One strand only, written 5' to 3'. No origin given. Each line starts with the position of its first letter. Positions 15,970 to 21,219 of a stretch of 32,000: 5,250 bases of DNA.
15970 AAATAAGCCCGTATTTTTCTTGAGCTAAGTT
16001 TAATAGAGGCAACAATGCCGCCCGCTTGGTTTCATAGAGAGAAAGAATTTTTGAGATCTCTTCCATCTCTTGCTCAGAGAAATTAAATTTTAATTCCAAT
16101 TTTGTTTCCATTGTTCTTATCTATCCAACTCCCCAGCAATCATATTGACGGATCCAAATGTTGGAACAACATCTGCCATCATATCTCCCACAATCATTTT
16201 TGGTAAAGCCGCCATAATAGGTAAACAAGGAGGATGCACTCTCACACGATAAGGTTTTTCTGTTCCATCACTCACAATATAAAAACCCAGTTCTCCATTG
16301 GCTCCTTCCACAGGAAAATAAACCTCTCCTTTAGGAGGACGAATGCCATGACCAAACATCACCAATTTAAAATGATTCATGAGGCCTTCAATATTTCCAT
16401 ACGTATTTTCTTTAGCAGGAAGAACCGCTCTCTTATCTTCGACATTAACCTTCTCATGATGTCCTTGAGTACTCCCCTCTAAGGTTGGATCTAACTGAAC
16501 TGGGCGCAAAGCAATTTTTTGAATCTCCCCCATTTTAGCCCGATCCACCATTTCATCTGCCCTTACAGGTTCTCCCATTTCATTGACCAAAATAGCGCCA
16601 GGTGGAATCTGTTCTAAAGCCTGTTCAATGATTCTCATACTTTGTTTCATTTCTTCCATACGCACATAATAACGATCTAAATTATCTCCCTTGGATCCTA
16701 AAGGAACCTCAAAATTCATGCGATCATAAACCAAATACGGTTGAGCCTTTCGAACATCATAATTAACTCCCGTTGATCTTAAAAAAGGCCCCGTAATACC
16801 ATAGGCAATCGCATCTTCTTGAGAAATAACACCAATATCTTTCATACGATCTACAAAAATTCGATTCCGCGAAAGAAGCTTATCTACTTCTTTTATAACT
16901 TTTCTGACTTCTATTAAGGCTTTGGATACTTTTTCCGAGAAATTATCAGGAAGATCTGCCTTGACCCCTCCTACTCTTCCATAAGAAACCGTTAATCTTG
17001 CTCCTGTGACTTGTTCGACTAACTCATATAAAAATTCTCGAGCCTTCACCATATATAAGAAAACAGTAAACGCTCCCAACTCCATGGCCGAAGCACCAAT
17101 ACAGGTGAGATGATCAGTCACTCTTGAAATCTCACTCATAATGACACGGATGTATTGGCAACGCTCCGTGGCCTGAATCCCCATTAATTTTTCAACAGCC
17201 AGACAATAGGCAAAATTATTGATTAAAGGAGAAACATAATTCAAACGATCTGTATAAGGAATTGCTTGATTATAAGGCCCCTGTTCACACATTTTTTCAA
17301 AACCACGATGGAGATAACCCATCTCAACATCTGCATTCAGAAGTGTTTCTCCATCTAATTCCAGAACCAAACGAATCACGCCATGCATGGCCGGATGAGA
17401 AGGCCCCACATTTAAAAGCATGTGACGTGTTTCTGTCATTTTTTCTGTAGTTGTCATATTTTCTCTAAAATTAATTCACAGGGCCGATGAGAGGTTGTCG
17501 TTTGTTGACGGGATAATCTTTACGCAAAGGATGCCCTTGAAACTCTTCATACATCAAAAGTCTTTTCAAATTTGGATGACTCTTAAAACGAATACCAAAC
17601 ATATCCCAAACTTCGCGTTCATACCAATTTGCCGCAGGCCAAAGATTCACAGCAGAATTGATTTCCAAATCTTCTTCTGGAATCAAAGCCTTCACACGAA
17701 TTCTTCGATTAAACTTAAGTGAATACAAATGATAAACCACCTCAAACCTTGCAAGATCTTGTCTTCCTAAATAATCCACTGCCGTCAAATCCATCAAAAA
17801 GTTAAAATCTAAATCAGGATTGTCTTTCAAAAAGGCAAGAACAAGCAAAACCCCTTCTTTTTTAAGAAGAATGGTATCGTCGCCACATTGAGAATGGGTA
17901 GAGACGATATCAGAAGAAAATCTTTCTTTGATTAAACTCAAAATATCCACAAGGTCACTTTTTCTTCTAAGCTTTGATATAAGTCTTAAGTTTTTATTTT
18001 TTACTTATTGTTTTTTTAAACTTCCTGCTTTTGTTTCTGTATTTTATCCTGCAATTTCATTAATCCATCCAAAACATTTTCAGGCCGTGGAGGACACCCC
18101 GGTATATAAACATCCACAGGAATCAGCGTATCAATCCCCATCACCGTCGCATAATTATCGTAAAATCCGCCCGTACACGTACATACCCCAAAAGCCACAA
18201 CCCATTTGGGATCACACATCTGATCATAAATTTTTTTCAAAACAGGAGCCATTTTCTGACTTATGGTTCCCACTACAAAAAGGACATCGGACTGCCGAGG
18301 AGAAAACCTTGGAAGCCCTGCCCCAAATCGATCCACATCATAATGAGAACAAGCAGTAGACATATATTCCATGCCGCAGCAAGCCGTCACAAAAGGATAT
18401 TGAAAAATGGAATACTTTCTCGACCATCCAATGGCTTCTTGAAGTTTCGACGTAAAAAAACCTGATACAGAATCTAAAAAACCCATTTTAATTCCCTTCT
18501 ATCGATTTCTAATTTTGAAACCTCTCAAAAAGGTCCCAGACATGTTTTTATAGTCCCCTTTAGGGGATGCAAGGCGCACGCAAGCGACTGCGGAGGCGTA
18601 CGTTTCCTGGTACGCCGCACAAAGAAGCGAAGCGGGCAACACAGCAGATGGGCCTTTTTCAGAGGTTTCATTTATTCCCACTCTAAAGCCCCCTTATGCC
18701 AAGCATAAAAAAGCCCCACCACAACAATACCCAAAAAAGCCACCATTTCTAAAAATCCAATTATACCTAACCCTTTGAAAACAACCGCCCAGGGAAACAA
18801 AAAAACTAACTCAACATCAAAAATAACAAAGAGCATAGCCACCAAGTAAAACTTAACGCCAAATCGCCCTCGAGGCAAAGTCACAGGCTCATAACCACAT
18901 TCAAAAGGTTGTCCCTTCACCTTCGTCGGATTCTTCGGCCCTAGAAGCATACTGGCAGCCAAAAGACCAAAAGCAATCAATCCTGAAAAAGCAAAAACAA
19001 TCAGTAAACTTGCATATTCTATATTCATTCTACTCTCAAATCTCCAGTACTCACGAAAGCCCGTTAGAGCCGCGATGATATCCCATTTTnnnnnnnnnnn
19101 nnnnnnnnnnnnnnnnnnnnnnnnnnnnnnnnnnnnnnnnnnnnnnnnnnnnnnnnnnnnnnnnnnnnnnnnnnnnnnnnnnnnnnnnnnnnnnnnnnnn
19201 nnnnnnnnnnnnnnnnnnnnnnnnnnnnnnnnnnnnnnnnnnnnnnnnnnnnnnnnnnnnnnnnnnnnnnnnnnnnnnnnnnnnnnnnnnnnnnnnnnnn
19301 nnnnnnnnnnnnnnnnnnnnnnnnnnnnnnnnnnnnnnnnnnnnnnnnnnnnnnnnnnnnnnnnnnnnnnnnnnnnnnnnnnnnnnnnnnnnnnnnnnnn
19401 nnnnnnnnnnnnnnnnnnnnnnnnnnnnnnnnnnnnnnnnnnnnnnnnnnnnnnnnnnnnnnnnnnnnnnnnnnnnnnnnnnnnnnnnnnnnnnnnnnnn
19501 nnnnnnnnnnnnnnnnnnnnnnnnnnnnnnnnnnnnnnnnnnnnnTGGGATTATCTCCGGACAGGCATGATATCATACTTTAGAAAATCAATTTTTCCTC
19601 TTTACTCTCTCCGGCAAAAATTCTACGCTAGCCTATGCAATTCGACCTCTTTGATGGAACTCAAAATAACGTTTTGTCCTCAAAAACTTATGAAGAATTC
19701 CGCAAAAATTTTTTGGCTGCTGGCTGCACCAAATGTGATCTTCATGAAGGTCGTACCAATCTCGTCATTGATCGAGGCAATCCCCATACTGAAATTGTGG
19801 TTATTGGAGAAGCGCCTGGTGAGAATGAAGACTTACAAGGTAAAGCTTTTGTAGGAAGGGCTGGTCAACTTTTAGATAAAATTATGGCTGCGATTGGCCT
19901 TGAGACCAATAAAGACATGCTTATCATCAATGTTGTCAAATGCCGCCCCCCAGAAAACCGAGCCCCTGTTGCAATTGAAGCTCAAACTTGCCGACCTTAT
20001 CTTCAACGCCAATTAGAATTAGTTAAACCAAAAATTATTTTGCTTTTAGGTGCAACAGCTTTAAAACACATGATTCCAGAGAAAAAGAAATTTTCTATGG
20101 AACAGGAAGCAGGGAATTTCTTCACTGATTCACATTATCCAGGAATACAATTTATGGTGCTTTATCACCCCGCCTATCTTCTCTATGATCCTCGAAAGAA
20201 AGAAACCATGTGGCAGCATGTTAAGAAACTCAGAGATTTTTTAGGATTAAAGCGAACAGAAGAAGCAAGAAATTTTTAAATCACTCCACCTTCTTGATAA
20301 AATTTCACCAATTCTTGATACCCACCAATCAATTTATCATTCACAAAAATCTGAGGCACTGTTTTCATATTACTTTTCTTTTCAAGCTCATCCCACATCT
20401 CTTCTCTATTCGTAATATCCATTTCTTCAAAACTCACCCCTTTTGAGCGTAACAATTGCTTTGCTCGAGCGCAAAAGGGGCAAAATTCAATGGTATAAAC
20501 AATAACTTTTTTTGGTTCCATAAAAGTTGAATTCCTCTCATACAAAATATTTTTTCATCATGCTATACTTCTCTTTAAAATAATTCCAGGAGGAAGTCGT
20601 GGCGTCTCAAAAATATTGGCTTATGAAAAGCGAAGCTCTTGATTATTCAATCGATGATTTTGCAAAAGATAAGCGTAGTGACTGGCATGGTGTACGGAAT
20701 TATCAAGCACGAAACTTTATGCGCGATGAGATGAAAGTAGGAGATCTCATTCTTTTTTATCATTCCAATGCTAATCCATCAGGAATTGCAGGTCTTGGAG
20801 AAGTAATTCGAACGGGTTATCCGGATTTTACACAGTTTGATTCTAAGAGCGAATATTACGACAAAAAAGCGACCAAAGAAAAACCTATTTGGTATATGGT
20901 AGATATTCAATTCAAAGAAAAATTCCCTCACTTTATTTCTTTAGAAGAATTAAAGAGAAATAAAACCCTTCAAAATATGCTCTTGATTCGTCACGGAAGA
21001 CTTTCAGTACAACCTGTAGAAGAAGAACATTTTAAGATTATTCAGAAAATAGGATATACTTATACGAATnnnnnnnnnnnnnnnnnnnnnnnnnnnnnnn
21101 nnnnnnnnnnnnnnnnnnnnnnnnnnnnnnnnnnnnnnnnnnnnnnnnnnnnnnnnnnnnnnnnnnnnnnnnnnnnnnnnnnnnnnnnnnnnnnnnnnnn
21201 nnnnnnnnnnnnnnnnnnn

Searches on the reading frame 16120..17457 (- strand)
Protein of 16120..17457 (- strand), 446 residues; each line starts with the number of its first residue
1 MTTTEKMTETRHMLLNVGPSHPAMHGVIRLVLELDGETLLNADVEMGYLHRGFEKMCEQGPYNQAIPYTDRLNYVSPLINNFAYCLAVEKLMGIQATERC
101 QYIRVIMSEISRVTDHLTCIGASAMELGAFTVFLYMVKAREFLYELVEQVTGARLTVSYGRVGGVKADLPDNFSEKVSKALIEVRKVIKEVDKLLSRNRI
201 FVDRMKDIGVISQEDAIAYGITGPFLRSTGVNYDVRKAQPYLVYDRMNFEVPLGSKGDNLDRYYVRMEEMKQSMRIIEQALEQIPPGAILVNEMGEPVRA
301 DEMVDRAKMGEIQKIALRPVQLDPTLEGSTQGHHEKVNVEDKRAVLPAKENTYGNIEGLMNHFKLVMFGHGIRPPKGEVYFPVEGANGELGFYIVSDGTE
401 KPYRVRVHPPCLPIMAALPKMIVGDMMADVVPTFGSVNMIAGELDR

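Call 41: list_cluster_members(proteins=[window:16120-17457:-, window:24491-24961:-, window:14340-15623:-, window:30910-31932:-, window:1086-2558:-, window:20599-21069:+, window:21374-21769:-, window:9526-10971:+])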
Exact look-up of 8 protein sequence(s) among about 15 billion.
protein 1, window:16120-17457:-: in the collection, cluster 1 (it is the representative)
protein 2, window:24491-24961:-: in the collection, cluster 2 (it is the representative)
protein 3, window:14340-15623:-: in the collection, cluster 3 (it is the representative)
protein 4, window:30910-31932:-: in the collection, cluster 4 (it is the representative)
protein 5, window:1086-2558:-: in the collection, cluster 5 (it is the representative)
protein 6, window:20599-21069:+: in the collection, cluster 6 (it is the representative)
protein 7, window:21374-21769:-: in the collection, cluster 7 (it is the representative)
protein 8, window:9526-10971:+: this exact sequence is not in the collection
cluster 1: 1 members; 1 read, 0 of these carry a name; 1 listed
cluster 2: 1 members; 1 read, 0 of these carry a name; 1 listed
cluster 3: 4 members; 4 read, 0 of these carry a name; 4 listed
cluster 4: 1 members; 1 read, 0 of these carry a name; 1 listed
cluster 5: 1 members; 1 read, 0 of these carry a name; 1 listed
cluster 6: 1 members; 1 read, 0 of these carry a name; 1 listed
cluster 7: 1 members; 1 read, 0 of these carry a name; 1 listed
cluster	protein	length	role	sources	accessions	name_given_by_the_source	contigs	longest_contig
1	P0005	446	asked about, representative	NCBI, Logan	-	-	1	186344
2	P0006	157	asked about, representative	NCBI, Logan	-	-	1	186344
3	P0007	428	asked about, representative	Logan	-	-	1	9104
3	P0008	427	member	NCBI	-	-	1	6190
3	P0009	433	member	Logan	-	-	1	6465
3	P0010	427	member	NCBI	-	-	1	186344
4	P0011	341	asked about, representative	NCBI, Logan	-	-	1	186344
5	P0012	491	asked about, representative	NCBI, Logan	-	-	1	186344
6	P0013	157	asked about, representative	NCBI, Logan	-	-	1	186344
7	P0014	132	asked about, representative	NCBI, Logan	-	-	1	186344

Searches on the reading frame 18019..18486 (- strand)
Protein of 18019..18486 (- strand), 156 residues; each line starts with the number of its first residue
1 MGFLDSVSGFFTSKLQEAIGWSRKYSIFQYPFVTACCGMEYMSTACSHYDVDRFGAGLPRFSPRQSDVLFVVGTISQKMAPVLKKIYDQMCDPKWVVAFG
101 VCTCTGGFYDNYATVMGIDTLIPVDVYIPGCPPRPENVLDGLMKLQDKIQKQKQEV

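Call 89: list_cluster_members(proteins=[window:18019-18486:-, window:10972-11517:-, window:11542-12615:-, window:18675-19028:-, window:17474-17950:-, window:15623-16111:-, window:25018-25344:+, window:19635-20276:+, window:25953-26669:+, window:7405-7893:+])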
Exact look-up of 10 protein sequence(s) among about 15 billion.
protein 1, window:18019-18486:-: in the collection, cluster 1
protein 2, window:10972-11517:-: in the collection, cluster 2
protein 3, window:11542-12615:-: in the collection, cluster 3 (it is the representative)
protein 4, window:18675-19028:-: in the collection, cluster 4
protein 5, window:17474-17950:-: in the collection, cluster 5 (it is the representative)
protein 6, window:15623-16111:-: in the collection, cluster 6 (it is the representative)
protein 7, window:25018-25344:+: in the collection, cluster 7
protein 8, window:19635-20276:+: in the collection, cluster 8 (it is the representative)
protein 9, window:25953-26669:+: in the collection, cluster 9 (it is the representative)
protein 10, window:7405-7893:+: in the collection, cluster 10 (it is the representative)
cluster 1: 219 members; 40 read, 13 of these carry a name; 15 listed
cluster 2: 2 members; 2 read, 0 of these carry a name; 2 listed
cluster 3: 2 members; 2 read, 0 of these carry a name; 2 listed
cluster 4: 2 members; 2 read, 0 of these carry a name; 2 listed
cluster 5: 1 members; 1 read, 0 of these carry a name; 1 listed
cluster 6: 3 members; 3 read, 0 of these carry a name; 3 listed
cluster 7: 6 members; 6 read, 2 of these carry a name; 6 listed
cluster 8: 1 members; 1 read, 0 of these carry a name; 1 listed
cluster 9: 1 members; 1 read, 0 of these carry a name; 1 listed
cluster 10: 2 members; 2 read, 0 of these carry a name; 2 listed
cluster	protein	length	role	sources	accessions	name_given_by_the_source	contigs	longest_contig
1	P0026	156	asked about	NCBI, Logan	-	-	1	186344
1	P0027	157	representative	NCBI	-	-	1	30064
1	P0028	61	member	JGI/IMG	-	NADH-quinone oxidoreductase subunit B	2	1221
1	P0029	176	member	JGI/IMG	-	NADH-quinone oxidoreductase subunit B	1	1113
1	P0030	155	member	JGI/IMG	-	NADH-quinone oxidoreductase subunit B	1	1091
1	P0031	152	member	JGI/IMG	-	NADH-quinone oxidoreductase subunit B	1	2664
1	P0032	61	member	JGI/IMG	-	NADH-quinone oxidoreductase subunit B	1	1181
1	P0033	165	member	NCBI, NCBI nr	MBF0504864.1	MAG: NADH-quinone oxidoreductase subunit NuoB [Candidatus Omnitrophica bacterium] | NADH-quinone oxidoreductase subunit NuoB [Candidatus Omnitrophota bacterium]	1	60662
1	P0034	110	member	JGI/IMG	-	NADH-quinone oxidoreductase subunit B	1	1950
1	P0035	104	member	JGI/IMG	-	NADH-quinone oxidoreductase subunit B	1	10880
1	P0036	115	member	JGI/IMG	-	NADH-quinone oxidoreductase subunit B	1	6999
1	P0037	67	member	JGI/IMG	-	NADH-quinone oxidoreductase subunit B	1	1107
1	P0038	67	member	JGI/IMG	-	NADH-quinone oxidoreductase subunit B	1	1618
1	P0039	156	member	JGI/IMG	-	NADH-quinone oxidoreductase subunit B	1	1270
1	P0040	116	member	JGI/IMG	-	NADH-quinone oxidoreductase subunit B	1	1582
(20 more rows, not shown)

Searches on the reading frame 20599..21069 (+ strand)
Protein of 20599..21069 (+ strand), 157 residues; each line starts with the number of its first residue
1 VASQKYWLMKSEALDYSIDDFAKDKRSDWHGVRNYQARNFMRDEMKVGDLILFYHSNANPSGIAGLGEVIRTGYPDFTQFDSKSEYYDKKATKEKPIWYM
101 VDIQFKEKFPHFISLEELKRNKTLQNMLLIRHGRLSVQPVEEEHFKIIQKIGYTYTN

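Call 13: find_related_loci(query=window:20599-21069:+, collection=genome_contigs, flank=10000)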
Query window:20599-21069:+ (157 aa) in genome_contigs; peptide patterns used: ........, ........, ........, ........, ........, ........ (x = any residue, [..] = any of these).
599 stretches matched a pattern (row limit reached: there are more); 570 encode a relative of the query (tblastn E <= 1e-3); the best 80 are kept; 80 distinct loci.
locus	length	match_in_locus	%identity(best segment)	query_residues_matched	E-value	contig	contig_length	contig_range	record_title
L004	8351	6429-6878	58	3-152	1e-60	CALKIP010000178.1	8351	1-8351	MAG TPA_asm: uncultured bacterium isolate SRR6713625_bin.14_CONCOCT_v1.1_MAG genome assembly, contig: ERZ794971.5209, wh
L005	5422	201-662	56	3-154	4e-60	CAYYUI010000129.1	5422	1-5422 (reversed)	MAG TPA_asm: uncultured bacterium isolate SRP192927_co1_848 genome assembly, contig: NODE_43225_length_5422_cov_8.556363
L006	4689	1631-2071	60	6-152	6e-60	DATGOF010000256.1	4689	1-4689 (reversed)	MAG TPA_asm: Acidobacteriota bacterium isolate SMAG_U10362 k141_1463897, whole genome shotgun sequence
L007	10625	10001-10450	60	4-152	1e-58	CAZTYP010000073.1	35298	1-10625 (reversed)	MAG TPA_asm: uncultured Melioribacteraceae bacterium isolate binchicken_co219_339 genome assembly, contig: k141_856843,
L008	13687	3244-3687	59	6-152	1e-58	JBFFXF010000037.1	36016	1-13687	MAG: Planctomycetota bacterium isolate Mix_sand01.2020.11.D.10 k141_3005110_length_36016_cov_13.0000, whole genome shotg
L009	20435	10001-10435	59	4-148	7e-59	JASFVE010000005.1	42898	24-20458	MAG: Chlamydiota bacterium isolate D1105M20metaG_Bin_153 D1105M20metaG_FD_scaffold_186_c1, whole genome shotgun sequence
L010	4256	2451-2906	56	2-152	1e-58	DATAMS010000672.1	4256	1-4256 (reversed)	MAG TPA_asm: Thermoanaerobaculia bacterium isolate SMAG_U6997 k141_575611, whole genome shotgun sequence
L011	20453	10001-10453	57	5-154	1e-58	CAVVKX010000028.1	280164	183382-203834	MAG: uncultured Parachlamydiaceae bacterium isolate MFD04780.bin.2.26 genome assembly, contig: contig_2577, whole genome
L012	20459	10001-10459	58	1-152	2e-58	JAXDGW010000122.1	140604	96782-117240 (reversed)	MAG: Thermoanaerobaculia bacterium isolate BP_51 scaffold_4584836, whole genome shotgun sequence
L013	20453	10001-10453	52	3-152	4e-58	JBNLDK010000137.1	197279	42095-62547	MAG: Polyangiaceae bacterium isolate C1C2.bin.51.orig k141_1242896, whole genome shotgun sequence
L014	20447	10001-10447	58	5-152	6e-58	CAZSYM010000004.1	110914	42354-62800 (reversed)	MAG TPA_asm: uncultured Melioribacteraceae bacterium isolate binchicken_co291_87 genome assembly, contig: NODE_20_length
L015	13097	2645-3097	59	5-152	6e-58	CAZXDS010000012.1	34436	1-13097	MAG TPA_asm: uncultured Melioribacteraceae bacterium isolate SRP128015_co1_473 genome assembly, contig: NODE_1285_length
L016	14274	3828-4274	58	5-152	3e-58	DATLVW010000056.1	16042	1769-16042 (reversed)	MAG TPA_asm: Thermoanaerobaculia bacterium isolate SMAG_U13202 k141_457162, whole genome shotgun sequence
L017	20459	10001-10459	59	3-152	1e-57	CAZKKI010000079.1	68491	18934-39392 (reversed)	MAG TPA_asm: uncultured Melioribacteraceae bacterium isolate binchicken_co219_313 genome assembly, contig: k141_605985,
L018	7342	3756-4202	59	3-151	1e-57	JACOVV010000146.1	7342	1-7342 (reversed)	MAG: Candidatus Omnitrophota bacterium isolate NC_groundwater_109_Ag_S-0.2um_50_23 S_p2_S4_170907_scaffold_1792554, whol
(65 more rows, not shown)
